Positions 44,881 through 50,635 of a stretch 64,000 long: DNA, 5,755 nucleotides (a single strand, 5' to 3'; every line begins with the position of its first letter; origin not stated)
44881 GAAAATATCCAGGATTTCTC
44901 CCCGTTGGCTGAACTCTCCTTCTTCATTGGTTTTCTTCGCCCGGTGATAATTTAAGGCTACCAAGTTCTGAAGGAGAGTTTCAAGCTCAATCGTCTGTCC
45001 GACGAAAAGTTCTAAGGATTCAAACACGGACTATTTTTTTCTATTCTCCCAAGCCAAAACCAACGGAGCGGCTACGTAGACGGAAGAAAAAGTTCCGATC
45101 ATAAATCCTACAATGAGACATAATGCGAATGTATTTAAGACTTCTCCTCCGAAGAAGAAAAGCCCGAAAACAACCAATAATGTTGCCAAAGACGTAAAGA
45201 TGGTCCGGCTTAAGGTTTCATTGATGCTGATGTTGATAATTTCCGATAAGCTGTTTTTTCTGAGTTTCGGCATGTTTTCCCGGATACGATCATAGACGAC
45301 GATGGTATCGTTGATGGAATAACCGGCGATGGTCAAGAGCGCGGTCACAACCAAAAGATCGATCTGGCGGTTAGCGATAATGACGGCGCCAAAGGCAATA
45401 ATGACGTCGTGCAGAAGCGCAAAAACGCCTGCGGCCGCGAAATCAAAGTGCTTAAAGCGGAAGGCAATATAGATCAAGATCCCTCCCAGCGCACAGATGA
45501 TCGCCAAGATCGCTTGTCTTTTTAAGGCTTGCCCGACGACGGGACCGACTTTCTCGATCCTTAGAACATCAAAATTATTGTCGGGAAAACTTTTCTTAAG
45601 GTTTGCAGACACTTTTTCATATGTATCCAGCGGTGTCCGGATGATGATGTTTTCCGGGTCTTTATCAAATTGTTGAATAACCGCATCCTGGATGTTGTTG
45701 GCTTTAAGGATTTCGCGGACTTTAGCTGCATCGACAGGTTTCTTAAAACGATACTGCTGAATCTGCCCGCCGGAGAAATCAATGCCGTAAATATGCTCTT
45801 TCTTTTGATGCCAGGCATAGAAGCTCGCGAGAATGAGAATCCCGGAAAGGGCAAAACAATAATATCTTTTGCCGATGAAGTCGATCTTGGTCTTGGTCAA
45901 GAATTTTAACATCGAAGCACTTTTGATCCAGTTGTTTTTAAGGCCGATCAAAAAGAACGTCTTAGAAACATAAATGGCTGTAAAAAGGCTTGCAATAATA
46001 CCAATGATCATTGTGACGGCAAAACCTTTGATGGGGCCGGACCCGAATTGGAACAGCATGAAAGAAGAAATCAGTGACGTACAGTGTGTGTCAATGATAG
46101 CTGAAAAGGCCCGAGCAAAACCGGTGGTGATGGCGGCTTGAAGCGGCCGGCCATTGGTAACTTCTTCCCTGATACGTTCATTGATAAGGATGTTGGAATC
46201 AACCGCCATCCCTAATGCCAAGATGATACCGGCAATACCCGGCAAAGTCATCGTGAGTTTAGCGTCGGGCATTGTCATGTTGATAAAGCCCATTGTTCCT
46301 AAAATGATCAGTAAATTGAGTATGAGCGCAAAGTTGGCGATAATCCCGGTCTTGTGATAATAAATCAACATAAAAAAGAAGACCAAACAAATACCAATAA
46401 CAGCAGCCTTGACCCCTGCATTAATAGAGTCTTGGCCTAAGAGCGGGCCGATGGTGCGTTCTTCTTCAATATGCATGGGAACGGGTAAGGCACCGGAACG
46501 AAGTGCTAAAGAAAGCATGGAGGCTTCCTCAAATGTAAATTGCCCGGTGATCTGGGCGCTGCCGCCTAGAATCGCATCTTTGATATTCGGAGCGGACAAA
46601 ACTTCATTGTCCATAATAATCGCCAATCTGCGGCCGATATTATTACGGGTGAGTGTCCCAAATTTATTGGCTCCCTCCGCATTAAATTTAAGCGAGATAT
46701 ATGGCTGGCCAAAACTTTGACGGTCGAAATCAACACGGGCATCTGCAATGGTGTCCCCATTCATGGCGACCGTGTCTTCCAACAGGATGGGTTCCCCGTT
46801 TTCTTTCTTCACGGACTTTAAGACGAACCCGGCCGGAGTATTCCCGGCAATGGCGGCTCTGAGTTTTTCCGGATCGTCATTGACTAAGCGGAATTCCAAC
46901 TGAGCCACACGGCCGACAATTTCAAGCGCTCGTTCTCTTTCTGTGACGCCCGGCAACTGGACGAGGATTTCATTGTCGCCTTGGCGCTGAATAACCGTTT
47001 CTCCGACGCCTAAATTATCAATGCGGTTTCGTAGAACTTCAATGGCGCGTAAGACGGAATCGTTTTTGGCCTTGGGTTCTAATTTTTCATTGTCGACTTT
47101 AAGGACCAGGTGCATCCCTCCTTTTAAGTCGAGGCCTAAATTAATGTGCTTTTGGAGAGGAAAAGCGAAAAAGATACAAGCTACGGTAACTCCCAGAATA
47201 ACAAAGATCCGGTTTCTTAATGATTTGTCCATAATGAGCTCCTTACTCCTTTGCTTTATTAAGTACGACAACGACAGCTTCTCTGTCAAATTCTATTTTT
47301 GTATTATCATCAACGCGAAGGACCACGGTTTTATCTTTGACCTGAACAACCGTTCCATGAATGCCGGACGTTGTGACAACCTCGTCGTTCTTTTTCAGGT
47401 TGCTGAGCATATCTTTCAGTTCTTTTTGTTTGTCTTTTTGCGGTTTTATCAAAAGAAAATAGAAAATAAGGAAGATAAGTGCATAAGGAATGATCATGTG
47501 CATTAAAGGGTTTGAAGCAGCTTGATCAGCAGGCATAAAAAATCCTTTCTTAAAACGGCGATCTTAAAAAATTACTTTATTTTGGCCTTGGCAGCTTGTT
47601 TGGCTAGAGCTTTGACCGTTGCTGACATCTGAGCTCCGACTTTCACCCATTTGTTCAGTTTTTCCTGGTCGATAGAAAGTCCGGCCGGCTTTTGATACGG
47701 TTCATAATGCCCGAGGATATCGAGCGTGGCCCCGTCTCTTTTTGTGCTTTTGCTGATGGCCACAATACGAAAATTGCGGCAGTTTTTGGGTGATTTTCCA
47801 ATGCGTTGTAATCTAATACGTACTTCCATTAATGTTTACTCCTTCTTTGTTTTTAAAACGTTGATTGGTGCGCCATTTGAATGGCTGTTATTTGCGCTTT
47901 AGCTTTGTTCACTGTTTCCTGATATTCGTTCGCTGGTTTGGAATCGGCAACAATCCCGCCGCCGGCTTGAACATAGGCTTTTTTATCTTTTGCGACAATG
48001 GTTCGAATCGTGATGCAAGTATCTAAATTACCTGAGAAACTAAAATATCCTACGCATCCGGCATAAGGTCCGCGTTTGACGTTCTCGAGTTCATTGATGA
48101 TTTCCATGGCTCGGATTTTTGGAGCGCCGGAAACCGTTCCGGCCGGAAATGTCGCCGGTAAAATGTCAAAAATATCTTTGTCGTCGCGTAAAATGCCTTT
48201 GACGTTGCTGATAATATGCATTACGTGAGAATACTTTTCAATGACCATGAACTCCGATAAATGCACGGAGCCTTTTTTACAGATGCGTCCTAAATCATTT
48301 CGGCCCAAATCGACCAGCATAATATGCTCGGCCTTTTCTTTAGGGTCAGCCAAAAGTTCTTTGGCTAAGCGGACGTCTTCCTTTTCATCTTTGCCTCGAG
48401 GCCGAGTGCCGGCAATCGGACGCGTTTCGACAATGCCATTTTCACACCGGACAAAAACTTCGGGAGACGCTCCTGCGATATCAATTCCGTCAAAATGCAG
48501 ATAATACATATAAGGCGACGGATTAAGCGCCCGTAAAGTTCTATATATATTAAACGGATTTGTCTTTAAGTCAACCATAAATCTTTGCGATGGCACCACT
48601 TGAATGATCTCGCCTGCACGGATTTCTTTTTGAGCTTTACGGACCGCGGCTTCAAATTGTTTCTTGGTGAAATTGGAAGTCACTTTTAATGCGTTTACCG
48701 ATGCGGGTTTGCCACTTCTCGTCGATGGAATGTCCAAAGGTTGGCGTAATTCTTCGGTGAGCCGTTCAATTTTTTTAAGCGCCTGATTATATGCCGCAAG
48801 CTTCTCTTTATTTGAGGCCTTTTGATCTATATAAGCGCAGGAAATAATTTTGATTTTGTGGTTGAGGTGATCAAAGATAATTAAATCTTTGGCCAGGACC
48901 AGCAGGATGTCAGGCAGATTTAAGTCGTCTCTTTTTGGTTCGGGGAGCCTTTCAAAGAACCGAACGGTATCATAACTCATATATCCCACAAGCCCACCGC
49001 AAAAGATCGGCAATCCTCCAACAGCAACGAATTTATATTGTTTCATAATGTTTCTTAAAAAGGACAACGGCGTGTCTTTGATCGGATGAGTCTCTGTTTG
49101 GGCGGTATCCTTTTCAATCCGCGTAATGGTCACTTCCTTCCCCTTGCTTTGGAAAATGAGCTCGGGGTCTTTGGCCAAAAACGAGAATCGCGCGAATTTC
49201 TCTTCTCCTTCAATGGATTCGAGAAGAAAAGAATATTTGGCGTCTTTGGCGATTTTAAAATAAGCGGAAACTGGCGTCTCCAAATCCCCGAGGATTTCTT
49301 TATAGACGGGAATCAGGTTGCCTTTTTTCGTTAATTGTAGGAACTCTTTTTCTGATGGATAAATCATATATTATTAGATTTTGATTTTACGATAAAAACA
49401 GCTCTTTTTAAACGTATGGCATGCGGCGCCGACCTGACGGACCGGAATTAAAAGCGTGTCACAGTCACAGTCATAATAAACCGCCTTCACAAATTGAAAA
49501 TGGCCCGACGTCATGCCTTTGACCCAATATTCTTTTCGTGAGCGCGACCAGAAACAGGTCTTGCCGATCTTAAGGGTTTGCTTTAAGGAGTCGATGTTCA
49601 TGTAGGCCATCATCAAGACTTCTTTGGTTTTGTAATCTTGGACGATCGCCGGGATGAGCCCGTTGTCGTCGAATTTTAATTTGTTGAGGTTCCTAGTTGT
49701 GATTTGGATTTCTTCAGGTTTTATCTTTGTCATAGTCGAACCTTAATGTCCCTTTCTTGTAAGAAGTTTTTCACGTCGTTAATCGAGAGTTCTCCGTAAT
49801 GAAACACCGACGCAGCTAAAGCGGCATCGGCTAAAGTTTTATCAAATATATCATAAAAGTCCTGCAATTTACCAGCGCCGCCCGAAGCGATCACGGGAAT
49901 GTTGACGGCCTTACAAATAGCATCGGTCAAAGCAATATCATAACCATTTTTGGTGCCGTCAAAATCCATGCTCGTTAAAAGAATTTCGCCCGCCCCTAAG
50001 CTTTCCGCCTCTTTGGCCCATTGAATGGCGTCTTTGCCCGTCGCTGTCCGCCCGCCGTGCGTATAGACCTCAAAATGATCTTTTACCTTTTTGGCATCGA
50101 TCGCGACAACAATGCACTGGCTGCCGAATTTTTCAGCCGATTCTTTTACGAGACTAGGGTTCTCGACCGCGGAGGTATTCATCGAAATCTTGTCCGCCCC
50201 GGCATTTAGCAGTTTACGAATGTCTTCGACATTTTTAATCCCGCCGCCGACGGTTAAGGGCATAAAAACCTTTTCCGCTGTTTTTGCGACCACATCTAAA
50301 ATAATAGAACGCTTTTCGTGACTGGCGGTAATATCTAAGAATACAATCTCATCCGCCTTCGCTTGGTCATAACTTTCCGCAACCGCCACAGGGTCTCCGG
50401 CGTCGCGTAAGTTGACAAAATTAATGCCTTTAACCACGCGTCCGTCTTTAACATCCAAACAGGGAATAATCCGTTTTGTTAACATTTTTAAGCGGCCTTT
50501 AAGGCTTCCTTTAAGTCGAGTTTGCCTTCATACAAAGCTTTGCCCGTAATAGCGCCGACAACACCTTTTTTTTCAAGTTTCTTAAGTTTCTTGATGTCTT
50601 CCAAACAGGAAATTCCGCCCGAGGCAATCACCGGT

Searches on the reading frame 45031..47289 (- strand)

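Call 14: search_protein_families(library=pfam, proteins=[window:45031-47289:-], max_evalue=0.001)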
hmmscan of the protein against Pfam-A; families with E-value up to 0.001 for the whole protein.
window:45031-47289:- (752 aa): 6 families
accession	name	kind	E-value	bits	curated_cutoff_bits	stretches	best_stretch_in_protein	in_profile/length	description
PF02355.23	SecD_SecF_C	-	3.8e-80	268.2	20.5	2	570-749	11-188/189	Protein export membrane protein SecD/SecF, C-terminal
PF22599.2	SecDF_P1_head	-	1.5e-37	128.4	27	1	162-270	7-114/114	SecDF, P1 head subdomain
PF21760.3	SecD_1st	-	1.4e-23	82.5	27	1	81-138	3-60/60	Protein translocase subunit SecDF, P1 domain, N-terminal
PF07549.19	Sec_GG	-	4e-09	36.1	20.3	1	46-67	5-26/28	SecD/SecF GG Motif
PF18949.5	DUF5693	-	8.5e-05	21.7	29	1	536-711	265-427/609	Family of unknown function (DUF5693)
PF03176.21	MMPL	-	0.00021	20.8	20.5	1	294-438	147-291/333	MMPL family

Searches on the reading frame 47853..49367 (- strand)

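Call 14: search_protein_families(library=pfam, proteins=[window:47853-49367:-], max_evalue=0.001)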
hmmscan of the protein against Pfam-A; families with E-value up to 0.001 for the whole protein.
window:47853-49367:- (504 aa): 2 families
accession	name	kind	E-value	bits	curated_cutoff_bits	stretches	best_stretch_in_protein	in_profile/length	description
PF00425.24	Chorismate_bind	-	1.1e-97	327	27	1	235-488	2-257/257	chorismate binding enzyme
PF04715.19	Anth_synt_I_N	-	3.6e-38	131.4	23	1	28-173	1-139/140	Anthranilate synthase component I, N terminal region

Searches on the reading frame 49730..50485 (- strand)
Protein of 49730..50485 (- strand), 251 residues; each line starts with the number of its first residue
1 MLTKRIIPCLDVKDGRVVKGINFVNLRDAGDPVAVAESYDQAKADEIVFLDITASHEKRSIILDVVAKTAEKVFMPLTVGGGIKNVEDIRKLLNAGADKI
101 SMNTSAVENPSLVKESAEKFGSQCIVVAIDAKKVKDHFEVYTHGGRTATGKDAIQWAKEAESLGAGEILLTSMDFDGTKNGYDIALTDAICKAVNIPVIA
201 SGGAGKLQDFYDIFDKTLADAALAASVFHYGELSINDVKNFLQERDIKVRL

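Call 69: search_protein_families(library=pfam, proteins=[window:49730-50485:-], max_evalue=0.001)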
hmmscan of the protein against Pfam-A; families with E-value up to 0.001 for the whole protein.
window:49730-50485:- (251 aa): 5 families
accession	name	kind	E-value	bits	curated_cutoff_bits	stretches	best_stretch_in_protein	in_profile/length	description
PF00977.27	His_biosynth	-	2.7e-88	295.7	23.6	1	5-233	1-227/228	Histidine biosynthesis protein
PF01207.24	Dus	-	3.7e-07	30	20.4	0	63-138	173-252/311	Dihydrouridine synthase (Dus)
PF02581.23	TMP-TENI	-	1.8e-06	27.9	27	0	38-102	110-176/180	Thiamine monophosphate synthase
PF03060.21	NMO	-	4.2e-06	26.8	28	0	123-209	115-207/331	Nitronate monooxygenase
PF04309.18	G3P_antiterm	-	9.6e-05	22.3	27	0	61-105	126-170/173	Glycerol-3-phosphate responsive antiterminator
